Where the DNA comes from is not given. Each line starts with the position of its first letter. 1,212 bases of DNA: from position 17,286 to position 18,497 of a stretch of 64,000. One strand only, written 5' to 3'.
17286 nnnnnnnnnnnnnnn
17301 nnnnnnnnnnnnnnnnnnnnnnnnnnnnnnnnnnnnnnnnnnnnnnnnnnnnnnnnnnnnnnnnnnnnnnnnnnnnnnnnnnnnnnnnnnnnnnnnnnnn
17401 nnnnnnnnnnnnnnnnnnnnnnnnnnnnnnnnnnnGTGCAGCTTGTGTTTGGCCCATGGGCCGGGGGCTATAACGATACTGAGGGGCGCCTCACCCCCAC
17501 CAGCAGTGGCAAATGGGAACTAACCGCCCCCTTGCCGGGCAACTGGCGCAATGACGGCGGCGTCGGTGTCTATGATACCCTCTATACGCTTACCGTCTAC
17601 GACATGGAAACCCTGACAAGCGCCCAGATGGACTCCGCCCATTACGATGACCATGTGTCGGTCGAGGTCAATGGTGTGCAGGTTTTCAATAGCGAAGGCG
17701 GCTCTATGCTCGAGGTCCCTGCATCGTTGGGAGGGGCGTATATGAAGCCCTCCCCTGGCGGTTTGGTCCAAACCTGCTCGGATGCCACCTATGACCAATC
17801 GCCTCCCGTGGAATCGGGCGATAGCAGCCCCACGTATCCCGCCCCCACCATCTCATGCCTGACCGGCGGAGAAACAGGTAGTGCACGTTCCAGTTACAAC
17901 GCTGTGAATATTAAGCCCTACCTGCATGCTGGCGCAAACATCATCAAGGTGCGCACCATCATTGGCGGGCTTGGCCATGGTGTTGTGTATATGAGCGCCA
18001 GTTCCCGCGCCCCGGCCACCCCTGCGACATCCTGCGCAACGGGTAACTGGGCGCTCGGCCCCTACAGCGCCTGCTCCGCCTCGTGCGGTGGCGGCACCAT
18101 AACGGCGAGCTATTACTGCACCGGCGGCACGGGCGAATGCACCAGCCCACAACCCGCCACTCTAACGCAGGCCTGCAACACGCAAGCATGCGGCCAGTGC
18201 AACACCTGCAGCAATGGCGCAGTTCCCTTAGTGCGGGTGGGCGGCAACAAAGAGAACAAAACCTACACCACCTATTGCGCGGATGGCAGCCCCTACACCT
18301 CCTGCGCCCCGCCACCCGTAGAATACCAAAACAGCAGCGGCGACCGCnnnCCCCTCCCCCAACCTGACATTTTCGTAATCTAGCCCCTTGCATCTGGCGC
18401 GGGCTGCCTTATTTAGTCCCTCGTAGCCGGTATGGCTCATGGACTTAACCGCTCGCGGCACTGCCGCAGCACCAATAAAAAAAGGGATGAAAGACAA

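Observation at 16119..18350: Pilin module fused to about 510 aa of putative adhesin domains ending in a thrombospondin type-1-like repeat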

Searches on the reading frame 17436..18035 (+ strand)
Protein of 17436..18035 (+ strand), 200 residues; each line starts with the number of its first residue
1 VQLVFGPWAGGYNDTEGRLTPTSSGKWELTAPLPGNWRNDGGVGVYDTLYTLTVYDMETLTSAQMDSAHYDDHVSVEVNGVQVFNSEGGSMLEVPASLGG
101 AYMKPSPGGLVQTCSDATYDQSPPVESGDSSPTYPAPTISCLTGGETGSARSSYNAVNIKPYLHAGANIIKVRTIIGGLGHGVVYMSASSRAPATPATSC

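Call 68: search_dna_similar(query=window:17436-18035:+, collection=plasmids, mode=protein, max_evalue=0.01, max_rows=25)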
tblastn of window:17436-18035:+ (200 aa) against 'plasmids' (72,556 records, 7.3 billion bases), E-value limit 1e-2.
Records with a match: 7; places in all: 7; records where one place covers at least 80% of the query: 4.
Best place of each record, by identity: <60% 7.
By first word of the organism name: Burkholderia 3; Pseudomonas 2; Caballeronia 1; Nitrosophilus 1.
By predicted mobility (MOB-suite, as given by PLSDB): conjugative 6; non-mobilizable 1.
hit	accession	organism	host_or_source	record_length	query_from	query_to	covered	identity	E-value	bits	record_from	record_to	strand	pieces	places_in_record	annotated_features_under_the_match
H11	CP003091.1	Burkholderia sp. YI23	-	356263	19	184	83%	26.9%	4e-3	45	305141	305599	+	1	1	hypothetical protein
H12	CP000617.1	Burkholderia vietnamiensis G4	-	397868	19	184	83%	26.9%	4e-3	45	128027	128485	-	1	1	conserved hypothetical protein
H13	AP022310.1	Burkholderia sp. SFA1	-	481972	19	184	83%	26.9%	4e-3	45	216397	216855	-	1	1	hypothetical protein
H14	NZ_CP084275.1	Caballeronia grimmiae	Leptoglossus zonatus,Cell culture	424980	19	184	83%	26.3%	6e-3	44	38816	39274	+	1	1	hypothetical protein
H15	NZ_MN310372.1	Pseudomonas putida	-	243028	44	186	72%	26.9%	3e-4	48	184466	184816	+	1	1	hypothetical protein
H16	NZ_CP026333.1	Pseudomonas sp. XWY-1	cell culture,Rice Fields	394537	44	186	72%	26.9%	3e-4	48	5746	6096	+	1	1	hypothetical protein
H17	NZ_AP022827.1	Nitrosophilus labii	-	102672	41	186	73%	25.7%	4e-4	48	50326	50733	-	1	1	traN: conjugal transfer protein TraN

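Call 69: get_annotated_region(hit=H17, flank=8000)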
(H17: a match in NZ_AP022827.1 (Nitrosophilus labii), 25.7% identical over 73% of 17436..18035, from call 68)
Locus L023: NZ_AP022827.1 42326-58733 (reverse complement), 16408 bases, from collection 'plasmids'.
description: Nitrosophilus labii strain HRV44 plasmid pHRV44, complete sequence
organism: Nitrosophilus labii (NCBI taxid 2706014)
taxonomy: Bacteria; Campylobacterota; Epsilonproteobacteria; Nautiliales; Nitratiruptoraceae; Nitrosophilus; Nitrosophilus labii
host: -; source: -; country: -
typing (MOB-suite, as given by PLSDB): non-mobilizable
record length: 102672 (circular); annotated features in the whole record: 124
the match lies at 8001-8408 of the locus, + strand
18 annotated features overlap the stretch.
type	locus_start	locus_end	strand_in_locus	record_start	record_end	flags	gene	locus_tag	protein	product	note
CDS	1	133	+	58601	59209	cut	-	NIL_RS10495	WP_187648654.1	hypothetical protein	-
CDS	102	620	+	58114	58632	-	-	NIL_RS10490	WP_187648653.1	SH3 domain-containing protein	-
CDS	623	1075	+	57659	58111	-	-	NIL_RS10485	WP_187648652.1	TraV family lipoprotein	-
CDS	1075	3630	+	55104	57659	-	-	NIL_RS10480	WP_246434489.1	TraC family protein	-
CDS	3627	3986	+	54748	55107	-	-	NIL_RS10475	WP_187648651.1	hypothetical protein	-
CDS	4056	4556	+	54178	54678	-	lepB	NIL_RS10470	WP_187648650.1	signal peptidase I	GO:0009306 - protein secretion [Evidence IEA]; GO:0006465 - signal peptide processing [Evidence IEA]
CDS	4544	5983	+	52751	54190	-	-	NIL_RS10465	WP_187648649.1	conjugal transfer protein TraH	-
CDS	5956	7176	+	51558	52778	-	-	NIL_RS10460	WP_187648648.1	hypothetical protein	-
CDS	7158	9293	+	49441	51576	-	traN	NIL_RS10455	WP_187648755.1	conjugal transfer protein TraN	-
CDS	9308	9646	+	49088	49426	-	-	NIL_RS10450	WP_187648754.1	hypothetical protein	-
CDS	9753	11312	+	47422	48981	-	-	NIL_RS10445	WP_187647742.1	hypothetical protein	-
CDS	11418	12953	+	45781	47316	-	-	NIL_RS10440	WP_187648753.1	N-6 DNA methylase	GO:0006306 - DNA methylation [Evidence IEA]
CDS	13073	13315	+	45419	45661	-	-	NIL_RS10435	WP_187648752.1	RepB family protein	GO:0006276 - plasmid maintenance [Evidence IEA]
CDS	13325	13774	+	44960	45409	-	-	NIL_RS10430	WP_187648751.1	hypothetical protein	-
CDS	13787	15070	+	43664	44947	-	-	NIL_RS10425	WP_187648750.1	type IV secretion system DNA-binding domain-containing protein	-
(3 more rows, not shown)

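Call 70: get_annotated_region(hit=H15, flank=8000)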
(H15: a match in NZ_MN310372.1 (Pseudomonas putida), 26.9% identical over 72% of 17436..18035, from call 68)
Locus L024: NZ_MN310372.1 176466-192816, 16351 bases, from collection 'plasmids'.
description: Pseudomonas putida strain 150716811 plasmid p716811-VIM, complete sequence
organism: Pseudomonas putida (NCBI taxid 303)
taxonomy: Bacteria; Pseudomonadota; Gammaproteobacteria; Pseudomonadales; Pseudomonadaceae; Pseudomonas; Pseudomonas putida
host: -; source: -; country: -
typing (MOB-suite, as given by PLSDB): conjugative; replicon rep_cluster_402; relaxase MOBF; mating-pair formation MPF_F
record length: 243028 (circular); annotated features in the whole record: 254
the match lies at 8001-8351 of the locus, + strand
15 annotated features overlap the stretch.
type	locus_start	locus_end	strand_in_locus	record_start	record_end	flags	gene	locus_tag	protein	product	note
CDS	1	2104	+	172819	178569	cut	-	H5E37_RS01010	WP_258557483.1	conjugal transfer protein TraG N-terminal domain-containing protein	-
CDS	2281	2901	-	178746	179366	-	-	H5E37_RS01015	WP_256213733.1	thiol:disulfide interchange protein DsbA/DsbL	-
CDS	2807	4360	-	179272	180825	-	-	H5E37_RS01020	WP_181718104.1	GspE/PulE family protein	GO:0009306 - protein secretion [Evidence IEA]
CDS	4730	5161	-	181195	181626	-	-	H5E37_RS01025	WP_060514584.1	lytic transglycosylase domain-containing protein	-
CDS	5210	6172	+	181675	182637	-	-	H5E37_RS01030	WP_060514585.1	tetratricopeptide repeat protein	-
CDS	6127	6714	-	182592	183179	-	-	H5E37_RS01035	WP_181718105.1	hypothetical protein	-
CDS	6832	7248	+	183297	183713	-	-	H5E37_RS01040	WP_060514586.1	hypothetical protein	-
CDS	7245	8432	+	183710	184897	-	-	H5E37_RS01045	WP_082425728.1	hypothetical protein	-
CDS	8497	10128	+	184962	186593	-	-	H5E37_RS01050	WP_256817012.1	conjugal transfer protein TraN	-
CDS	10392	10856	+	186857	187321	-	-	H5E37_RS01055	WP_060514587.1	hypothetical protein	-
CDS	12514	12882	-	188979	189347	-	-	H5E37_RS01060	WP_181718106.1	hypothetical protein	-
CDS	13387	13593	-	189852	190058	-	-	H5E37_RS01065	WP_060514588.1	hypothetical protein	-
CDS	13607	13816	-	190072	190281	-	-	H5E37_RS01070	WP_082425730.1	hypothetical protein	-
CDS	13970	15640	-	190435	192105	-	-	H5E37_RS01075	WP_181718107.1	methyl-accepting chemotaxis protein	GO:0006935 - chemotaxis [Evidence IEA]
CDS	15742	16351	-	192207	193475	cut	-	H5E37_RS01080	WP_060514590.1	malic enzyme-like NAD(P)-binding protein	-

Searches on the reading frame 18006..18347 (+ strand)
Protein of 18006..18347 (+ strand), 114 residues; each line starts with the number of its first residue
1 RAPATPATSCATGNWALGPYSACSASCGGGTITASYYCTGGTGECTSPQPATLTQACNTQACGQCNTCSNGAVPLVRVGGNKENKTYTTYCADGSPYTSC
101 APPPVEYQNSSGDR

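Call 58: predict_structure(alignment_id=A4)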
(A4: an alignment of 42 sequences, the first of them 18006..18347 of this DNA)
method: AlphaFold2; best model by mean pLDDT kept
length: 114 residues; sequences in the alignment: 42
mean_pLDDT: 73.9   pTM: 0.50
mean pLDDT of the five models: 73.9, 72.4, 72.4, 71.8, 68.3
residues with pLDDT >= 90: 35; 70-90: 21; 50-70: 50; < 50: 8
segments of 3 or more residues with pLDDT < 50: 102-104, 106-109
pLDDT, mean of each block of 10 residues (from residue 1): 69 90 91 95 85 95 64 62 61 59 48 52
secondary structure, 60 per line:
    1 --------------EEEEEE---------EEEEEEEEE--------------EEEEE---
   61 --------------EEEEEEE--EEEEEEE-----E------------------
elements in order: E15-20 E30-38 E53-57 E75-81 E84-90
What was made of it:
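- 18192..18347 (+): C-terminal tail of 52 aa with four Cys (C694, C697, C720, C729); no relatives found. Predicted beta-hairpin at low confidence (call 58).
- On Thrombospondin type-1 repeat (PF00090 / PF19030): AF2 pLDDT 85-95 with three strands (call 58).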

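Call 64: fold_search(model_id=the predicted structure, library=pdb)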
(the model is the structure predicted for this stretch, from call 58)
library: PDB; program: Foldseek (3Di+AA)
matches with E <= 10: 76; with E <= 0.001: 0
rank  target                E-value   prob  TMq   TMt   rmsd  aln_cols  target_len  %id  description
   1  3r6b                  2.2e-03  1.00  0.32  0.32  14.2        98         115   23  Crystal Structure of Thrombospondin-1 TSR Domains 2 and 3 (released 2011-08-10)
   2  1lsl                  2.4e-03  1.00  0.33  0.34  14.1       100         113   23  Crystal Structure of the Thrombospondin-1 Type 1 Repeats (released 2002-12-18)
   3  6s08_A                2.6e-03  0.99  0.31  0.19  17.3       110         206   21  Crystal Structure of Properdin (TSR domains N1 & 456) (released 2019-09-04)
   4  6ruv_X                2.9e-03  1.00  0.36  0.26  13.3       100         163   21  Structure of the SCIN stabilized C3bBb convertase bound to Properdin and a the non-inhibitory nanobody hFPNb1 (released 2019-08-21)
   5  7yyk                  3.2e-03  1.00  0.35  0.35   3.5        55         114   33  Crystal structure of the O-fucosylated form of TSRs1-3 from the human thrombospondin 1 (released 2022-05-25)
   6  8ckk_A                4.9e-03  1.00  0.33  0.33  14.8        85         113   21  Semaphorin-5A TSR 3-4 domains in complex with nitrate (released 2024-02-28)
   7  3vn4_A                5.1e-03  1.00  0.34  0.12   3.9        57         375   37  Crystal structure of the exosite-containing fragment of human ADAMTS13 (P475S mutant) (released 2012-12-26)
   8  3ghm_A                6.1e-03  1.00  0.29  0.10   5.7        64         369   36  Crystal structure of the exosite-containing fragment of human ADAMTS13 (form-1) (released 2009-10-27)
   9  8ckk_B                6.1e-03  1.00  0.32  0.31  13.4        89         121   20  Semaphorin-5A TSR 3-4 domains in complex with nitrate (released 2024-02-28)
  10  6rus_A                8.2e-03  0.99  0.35  0.19  13.9       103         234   21  Structure of a functional properdin monomer (released 2019-08-21)
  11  8ckg_B                1.0e-02  1.00  0.31  0.32  11.0        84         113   23  Semaphorin-5A TSR 3-4 domains in complex with sulfate (released 2024-02-28)
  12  8ckg_A                1.1e-02  1.00  0.33  0.38  11.2        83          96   23  Semaphorin-5A TSR 3-4 domains in complex with sulfate (released 2024-02-28)
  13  8q6r_C                1.2e-02  1.00  0.34  0.36   3.7        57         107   26  Structure of complement FP in complex with the TPP-3077 VHH (released 2024-08-28)
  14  6rv6_A                1.2e-02  0.99  0.37  0.27  13.0       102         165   22  Structure of properdin lacking TSR3 based on anomalous data (released 2019-08-21)
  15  6s0a_B                1.3e-02  0.96  0.34  0.27  13.7       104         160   20  Crystal Structure of Properdin (TSR domains N12 & 456) (released 2019-09-04)
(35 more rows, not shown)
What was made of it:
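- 18033..18191 (+): Thrombospondin type-1 repeat (aa 639-691). AF2 pLDDT 85-95, and the top 50 Foldseek hits listed are all TSRs (calls 58, 64).
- On Thrombospondin type-1 repeat (PF00090 / PF19030): The top 50 Foldseek PDB hits listed are all TSRs, with TM up to 0.71 on BAI1 TSR3 (call 64).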
